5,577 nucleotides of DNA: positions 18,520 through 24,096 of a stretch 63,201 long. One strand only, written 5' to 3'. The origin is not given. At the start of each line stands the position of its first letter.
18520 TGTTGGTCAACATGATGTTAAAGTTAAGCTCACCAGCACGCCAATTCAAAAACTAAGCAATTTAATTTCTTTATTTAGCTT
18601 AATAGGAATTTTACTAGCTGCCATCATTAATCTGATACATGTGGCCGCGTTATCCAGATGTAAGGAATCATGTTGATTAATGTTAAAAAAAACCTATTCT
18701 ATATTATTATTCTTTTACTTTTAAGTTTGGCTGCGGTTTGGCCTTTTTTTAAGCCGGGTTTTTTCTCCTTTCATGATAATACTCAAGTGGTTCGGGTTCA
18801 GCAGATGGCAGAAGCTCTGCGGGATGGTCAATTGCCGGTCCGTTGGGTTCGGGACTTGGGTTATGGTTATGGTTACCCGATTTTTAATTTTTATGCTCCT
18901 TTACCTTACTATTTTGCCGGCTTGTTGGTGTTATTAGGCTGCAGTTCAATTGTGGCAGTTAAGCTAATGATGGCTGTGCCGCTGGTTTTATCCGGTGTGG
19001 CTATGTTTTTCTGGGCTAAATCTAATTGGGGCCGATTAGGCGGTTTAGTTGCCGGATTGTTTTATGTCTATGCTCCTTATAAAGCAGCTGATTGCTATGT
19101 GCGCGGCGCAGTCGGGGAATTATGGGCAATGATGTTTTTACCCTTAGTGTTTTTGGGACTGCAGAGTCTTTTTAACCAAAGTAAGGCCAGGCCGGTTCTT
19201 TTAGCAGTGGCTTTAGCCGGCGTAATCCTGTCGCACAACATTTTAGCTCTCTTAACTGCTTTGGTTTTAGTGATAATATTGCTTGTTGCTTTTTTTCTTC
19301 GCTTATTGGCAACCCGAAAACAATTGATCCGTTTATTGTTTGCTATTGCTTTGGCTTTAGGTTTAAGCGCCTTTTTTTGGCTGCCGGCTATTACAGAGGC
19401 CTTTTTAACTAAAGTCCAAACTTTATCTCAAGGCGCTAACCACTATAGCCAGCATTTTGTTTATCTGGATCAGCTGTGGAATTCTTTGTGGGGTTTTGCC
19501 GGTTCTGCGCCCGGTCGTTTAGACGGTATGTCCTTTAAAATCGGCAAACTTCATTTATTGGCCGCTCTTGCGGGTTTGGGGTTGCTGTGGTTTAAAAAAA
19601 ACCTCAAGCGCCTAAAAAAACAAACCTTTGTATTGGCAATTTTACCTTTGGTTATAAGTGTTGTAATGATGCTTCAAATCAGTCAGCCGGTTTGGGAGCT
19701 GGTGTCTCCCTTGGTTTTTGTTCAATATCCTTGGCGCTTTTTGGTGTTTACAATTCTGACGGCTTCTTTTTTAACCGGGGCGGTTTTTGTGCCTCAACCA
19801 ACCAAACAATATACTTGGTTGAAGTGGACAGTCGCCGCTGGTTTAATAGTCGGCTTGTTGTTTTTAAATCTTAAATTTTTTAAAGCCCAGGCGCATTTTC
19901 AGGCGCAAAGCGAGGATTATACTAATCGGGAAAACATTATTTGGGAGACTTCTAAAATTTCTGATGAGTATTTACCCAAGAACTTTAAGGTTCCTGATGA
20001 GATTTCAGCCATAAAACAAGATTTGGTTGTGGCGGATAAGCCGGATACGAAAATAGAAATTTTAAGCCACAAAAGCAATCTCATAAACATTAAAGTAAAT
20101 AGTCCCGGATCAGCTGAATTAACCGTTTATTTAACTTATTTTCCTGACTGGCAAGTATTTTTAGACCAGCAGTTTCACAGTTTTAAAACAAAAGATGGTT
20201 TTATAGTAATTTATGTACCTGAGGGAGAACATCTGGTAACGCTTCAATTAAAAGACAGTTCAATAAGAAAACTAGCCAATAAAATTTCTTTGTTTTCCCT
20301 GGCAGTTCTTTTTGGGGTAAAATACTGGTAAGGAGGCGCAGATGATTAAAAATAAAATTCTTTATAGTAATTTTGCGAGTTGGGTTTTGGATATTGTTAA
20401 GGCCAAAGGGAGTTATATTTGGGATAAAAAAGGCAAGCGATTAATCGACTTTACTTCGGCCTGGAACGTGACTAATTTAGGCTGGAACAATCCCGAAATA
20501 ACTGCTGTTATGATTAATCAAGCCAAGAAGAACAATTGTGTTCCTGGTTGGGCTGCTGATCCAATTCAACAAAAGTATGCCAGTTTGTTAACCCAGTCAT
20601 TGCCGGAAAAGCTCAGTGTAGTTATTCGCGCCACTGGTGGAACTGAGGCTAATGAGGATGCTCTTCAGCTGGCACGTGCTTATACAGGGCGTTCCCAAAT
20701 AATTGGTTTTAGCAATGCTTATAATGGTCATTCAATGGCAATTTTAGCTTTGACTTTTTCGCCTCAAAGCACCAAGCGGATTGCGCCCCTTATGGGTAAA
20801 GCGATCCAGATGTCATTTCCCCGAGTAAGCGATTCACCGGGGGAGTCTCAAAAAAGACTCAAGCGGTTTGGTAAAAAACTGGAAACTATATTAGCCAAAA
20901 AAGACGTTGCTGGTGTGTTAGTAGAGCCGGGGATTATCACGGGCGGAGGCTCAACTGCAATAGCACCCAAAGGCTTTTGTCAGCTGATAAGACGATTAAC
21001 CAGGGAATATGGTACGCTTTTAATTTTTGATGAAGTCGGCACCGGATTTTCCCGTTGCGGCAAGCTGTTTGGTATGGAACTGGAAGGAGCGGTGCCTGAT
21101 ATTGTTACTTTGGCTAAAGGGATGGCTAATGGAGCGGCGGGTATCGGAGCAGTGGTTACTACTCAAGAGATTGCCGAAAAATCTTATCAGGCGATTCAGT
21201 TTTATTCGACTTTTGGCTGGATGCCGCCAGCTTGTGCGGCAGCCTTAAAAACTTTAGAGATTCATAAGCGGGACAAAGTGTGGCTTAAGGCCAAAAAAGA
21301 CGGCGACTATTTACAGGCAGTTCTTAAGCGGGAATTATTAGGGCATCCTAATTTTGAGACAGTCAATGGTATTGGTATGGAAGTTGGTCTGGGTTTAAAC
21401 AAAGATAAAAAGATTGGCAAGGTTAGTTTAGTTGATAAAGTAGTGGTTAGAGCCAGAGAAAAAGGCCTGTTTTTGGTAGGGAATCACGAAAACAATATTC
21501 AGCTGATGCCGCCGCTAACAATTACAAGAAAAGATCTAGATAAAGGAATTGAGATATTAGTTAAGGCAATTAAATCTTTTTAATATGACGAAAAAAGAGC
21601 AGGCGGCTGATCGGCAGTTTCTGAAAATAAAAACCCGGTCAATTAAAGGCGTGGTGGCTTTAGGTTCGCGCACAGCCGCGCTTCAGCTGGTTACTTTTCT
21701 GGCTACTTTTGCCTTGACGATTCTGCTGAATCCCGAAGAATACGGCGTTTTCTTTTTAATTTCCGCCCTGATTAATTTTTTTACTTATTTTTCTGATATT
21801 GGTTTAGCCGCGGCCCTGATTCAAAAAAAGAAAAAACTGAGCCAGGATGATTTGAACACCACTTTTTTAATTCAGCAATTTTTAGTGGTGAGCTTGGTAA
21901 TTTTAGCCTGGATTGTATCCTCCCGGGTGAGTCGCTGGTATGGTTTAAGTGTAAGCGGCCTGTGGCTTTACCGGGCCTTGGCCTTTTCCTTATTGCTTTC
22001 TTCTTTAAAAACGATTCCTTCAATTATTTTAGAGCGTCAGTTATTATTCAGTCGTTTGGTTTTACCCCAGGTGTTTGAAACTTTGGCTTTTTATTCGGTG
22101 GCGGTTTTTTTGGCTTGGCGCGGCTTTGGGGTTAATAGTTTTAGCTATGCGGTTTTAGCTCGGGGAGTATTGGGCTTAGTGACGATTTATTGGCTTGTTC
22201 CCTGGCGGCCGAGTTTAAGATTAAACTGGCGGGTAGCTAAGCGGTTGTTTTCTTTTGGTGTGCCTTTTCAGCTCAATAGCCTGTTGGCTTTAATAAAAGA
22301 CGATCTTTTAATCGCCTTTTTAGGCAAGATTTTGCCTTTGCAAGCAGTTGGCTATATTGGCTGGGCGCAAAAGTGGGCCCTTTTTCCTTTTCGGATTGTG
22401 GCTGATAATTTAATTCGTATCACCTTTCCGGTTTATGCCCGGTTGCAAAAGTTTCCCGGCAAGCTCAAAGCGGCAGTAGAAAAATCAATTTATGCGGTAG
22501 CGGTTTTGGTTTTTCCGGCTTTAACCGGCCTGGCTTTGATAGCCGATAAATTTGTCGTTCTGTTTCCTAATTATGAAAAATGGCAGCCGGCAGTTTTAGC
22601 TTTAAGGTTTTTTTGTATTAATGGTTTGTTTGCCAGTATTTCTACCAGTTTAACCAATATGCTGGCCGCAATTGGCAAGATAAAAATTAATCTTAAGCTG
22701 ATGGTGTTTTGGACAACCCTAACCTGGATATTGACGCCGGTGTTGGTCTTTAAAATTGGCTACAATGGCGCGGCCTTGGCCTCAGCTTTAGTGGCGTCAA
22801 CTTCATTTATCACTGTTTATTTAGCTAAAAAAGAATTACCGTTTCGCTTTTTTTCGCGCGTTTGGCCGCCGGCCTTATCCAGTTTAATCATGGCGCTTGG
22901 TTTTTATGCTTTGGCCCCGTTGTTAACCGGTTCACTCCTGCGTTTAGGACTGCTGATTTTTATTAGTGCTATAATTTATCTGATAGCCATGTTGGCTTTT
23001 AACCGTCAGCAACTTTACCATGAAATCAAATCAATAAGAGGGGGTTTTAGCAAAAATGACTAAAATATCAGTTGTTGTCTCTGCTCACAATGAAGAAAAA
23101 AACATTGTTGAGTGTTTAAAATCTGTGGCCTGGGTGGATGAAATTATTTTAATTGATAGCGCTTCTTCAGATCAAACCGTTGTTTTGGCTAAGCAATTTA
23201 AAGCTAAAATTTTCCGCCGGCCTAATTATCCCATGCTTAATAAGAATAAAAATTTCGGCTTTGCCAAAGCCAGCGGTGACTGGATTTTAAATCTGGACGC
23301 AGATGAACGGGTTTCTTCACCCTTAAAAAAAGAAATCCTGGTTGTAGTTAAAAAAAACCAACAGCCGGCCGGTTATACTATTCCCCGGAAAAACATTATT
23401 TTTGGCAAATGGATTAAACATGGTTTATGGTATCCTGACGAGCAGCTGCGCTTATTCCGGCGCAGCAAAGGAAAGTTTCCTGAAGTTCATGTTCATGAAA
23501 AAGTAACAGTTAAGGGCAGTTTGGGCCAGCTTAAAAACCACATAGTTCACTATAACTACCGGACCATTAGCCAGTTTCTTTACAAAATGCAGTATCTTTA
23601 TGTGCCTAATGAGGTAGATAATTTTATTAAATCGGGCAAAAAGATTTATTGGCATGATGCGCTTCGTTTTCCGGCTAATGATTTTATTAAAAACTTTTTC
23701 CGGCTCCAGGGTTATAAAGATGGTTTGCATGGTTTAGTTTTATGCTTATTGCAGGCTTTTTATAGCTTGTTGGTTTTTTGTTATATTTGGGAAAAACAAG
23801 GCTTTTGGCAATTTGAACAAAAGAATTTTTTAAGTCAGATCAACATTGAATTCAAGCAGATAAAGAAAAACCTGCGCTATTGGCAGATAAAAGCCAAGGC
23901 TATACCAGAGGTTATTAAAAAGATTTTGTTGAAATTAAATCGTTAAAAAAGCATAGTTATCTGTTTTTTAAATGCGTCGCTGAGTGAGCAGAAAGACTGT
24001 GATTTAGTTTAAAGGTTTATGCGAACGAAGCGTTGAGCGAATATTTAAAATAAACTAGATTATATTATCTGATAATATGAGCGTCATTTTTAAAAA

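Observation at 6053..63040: About 57 kb glycosylation super-locus with roughly 20 GT-C-like polytopic proteins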

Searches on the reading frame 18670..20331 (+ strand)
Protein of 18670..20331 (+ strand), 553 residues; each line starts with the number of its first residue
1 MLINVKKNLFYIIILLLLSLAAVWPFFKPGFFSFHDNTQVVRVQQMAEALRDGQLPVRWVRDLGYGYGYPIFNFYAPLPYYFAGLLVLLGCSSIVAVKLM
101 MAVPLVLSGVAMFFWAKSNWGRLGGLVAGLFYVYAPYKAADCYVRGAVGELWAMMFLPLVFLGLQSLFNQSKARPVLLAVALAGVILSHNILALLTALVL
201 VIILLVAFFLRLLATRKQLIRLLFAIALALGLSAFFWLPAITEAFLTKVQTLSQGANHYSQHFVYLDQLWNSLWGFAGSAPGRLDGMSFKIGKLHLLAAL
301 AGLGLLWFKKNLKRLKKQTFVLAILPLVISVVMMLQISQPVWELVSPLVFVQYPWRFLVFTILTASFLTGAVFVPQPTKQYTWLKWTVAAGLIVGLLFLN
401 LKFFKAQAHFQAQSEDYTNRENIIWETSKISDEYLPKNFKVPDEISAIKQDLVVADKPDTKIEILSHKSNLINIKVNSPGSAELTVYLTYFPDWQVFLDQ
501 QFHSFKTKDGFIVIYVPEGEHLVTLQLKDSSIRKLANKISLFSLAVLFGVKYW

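Call 4: search_protein_families(library=pfam, proteins=[window:18670-20331:+], max_evalue=0.01)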
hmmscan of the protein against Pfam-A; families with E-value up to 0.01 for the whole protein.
window:18670-20331:+ (553 aa): 2 families
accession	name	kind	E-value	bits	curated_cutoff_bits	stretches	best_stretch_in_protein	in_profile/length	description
PF10131.15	PTPS_related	-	2.2e-13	50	26.4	1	72-406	1-314/621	6-pyruvoyl-tetrahydropterin synthase related domain; membrane protein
PF09586.16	YfhO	-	1.9e-11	43.6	28.5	1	74-411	64-394/835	Bacterial membrane protein YfhO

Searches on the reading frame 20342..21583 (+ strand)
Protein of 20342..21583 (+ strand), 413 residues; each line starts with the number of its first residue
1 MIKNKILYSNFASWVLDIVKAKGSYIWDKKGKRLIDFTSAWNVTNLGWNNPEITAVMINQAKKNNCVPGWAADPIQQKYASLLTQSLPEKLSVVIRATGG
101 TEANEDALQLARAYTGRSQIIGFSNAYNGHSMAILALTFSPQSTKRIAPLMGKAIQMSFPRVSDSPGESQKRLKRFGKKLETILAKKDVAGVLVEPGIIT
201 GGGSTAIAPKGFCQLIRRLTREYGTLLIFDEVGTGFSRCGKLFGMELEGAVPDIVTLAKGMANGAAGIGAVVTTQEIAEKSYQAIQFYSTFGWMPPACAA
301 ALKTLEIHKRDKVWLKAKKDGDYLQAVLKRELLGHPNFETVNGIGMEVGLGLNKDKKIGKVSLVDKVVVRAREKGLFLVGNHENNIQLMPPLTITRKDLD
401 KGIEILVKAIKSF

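Call 4: search_protein_families(library=pfam, proteins=[window:20342-21583:+], max_evalue=0.01)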
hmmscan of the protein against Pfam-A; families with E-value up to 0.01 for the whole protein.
window:20342-21583:+ (413 aa): 2 families
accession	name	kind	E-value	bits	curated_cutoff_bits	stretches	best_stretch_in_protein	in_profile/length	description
PF00202.27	Aminotran_3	-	4.3e-82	276.4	30.5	1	15-410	10-403/403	Aminotransferase class-III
PF00155.27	Aminotran_1_2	-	5.3e-05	23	19.7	1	213-314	168-271/361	Aminotransferase class I and II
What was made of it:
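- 20342..21583 (+): Class-III aminotransferase; role in the locus unknown. Pfam Aminotran_3 E 4e-82 (call 4).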

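Call 41: search_protein_families(library=ncbifam, proteins=[window:20342-21583:+], max_evalue=0.00001)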
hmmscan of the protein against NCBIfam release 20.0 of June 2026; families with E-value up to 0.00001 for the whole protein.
window:20342-21583:+ (413 aa): 69 families (the best 25 are shown)
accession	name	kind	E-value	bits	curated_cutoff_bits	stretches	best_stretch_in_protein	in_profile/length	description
NF005993.0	PRK08117.1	subfamily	2.9e-76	256.8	574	1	16-412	27-429/433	aspartate aminotransferase family protein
NF004426.0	PRK05769.1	equivalog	8.5e-74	248.9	552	1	12-412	34-439/441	acetyl ornithine aminotransferase family protein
TIGR00707.1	argD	subfamily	6.5e-65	219.4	410.05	1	9-410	4-380/381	acetylornithine/succinylornithine family transaminase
NF002797.0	PRK02936.1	equivalog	9.2e-65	218.8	496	1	6-411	3-378/385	acetylornithine transaminase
NF002874.0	PRK03244.1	equivalog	2.6e-63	214.1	457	1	5-411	16-393/399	acetylornithine transaminase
NF049939.1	HyAminethphonNHLyPbfA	equivalog_domain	1.5e-61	208.2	525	1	12-412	40-441/442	(R)-1-hydroxy-2-aminoethylphosphonate ammonia-lyase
NF004718.0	PRK06062.1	subfamily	5e-61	206.6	472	1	17-411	41-447/454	hypothetical protein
TIGR00508.1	bioA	equivalog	1.2e-60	205.3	405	1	15-410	14-418/419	adenosylmethionine--8-amino-7-oxononanoate transaminase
NF003273.0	PRK04260.1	equivalog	4.9e-60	203.1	616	1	7-408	4-373/376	acetylornithine transaminase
NF006228.0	PRK08360.1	equivalog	1.2e-57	195.5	608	1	16-411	25-425/443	aspartate aminotransferase family protein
NF005102.0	PRK06541.1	equivalog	4e-56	190.5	574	1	18-408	38-451/460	aspartate aminotransferase family protein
NF049976.1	AmadipTransam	equivalog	4.6e-56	190.5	650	1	17-411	17-413/416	2-aminoadipate transaminase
NF002325.0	PRK01278.1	subfamily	8.5e-56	189.3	372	1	5-412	4-388/395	acetylornithine transaminase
NF005812.0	PRK07678.1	subfamily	1.2e-55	188.9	488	1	18-412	33-449/451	aminotransferase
NF042418.1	LysJ_Th_th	equivalog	2.3e-55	188.1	700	1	16-406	20-381/386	[LysW]-aminoadipate semialdehyde transaminase LysJ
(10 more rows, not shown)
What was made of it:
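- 20342..21583 (+): No NCBIfam equivalog is passed (call 41).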

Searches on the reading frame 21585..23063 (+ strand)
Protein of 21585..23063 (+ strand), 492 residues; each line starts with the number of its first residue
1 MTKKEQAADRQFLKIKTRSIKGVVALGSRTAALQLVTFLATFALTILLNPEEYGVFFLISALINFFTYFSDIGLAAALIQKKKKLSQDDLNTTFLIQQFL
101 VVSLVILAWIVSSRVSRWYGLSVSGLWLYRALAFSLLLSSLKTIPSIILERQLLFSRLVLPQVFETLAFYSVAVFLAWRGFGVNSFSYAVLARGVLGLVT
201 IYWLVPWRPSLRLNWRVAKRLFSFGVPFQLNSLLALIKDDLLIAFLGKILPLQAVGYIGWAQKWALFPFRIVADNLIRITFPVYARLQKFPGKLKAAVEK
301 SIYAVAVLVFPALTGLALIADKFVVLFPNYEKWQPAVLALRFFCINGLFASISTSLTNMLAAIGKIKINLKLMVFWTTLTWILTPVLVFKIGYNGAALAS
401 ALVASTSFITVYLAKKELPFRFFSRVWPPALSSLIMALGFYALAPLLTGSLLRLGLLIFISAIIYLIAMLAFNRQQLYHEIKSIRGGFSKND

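Call 4: search_protein_families(library=pfam, proteins=[window:21585-23063:+], max_evalue=0.01)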
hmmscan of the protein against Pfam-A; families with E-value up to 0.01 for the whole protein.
window:21585-23063:+ (492 aa): 2 families
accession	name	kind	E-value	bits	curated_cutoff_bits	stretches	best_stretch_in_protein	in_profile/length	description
PF13440.11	Polysacc_synt_3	-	3.9e-49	167.9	23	1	46-337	4-292/293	Polysaccharide biosynthesis protein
PF01943.22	Polysacc_synt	-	2.4e-12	47.3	28.2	1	21-288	3-274/274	Polysaccharide biosynthesis protein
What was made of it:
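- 21585..23063 (+): Wzx/MOP-type flippase. Polysacc_synt_3 (call 4).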

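Call 41: search_protein_families(library=ncbifam, proteins=[window:21585-23063:+], max_evalue=0.00001)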
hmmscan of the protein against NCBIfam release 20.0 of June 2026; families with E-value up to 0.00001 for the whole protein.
window:21585-23063:+ (492 aa): 3 families
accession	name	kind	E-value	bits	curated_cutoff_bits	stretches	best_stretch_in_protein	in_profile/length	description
NF058658.1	Oglyco_Wzx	exception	7.3e-39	134.1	720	1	15-478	6-469/478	O-glycosylation flippase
NF007773.0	PRK10459.1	equivalog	4.1e-38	131.6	273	1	33-483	24-477/492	MOP flippase family protein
NF047674.1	TeichurnBiosyTuaB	equivalog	9.7e-22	77.6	580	1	16-470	5-467/469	teichuronic acid biosynthesis protein TuaB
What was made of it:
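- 21585..23063 (+): NCBIfam Oglyco_Wzx and MOP flippase hits, below their cut-offs (call 41).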

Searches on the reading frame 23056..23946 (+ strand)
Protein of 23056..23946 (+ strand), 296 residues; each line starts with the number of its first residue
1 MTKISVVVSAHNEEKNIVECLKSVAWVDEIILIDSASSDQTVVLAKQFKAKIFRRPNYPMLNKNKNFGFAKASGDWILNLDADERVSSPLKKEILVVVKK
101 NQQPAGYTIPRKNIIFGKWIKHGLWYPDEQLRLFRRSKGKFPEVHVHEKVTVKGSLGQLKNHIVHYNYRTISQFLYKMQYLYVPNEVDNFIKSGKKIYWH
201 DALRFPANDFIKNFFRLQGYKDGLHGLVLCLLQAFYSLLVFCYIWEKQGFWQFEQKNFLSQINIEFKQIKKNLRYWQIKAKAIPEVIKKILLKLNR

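Call 4: search_protein_families(library=pfam, proteins=[window:23056-23946:+], max_evalue=0.01)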
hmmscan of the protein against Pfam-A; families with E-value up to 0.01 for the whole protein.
window:23056-23946:+ (296 aa): 2 families
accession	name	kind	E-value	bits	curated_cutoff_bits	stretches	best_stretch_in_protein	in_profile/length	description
PF00535.33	Glycos_transf_2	-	4.4e-21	76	23.3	1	5-143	1-151/168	Glycosyl transferase family 2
PF10111.15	Glyco_tranf_2_2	-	0.0014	18.6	27.3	1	5-96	1-104/276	Glycosyltransferase like family 2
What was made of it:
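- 23056..23946 (+): GT2. call 4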

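Call 40: search_protein_families(library=ncbifam, proteins=[window:23056-23946:+], max_evalue=0.00001)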
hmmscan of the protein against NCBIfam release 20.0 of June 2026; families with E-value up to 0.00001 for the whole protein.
window:23056-23946:+ (296 aa): 5 families
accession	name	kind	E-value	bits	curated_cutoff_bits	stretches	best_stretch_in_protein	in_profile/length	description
TIGR04283.1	glyco_like_mftF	equivalog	1.6e-12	47.5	182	1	4-107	1-107/221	TIGR04283 family arsenosugar biosynthesis glycosyltransferase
NF010496.0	PRK13915.1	equivalog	1.2e-07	31.1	262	1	2-57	31-93/307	glucosyl-3-phosphoglycerate synthase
NF007482.0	PRK10073.1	equivalog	3.8e-07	29.4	423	1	2-101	6-113/334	glycosyltransferase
TIGR04195.1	S_glycosyl_SunS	equivalog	2e-06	26.9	350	1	5-95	60-152/421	SunS family peptide S-glycosyltransferase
NF045692.1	OglycostaseCruG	equivalog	7.4e-06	25.1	600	0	2-100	41-154/386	2'-O-glycosyltransferase CruG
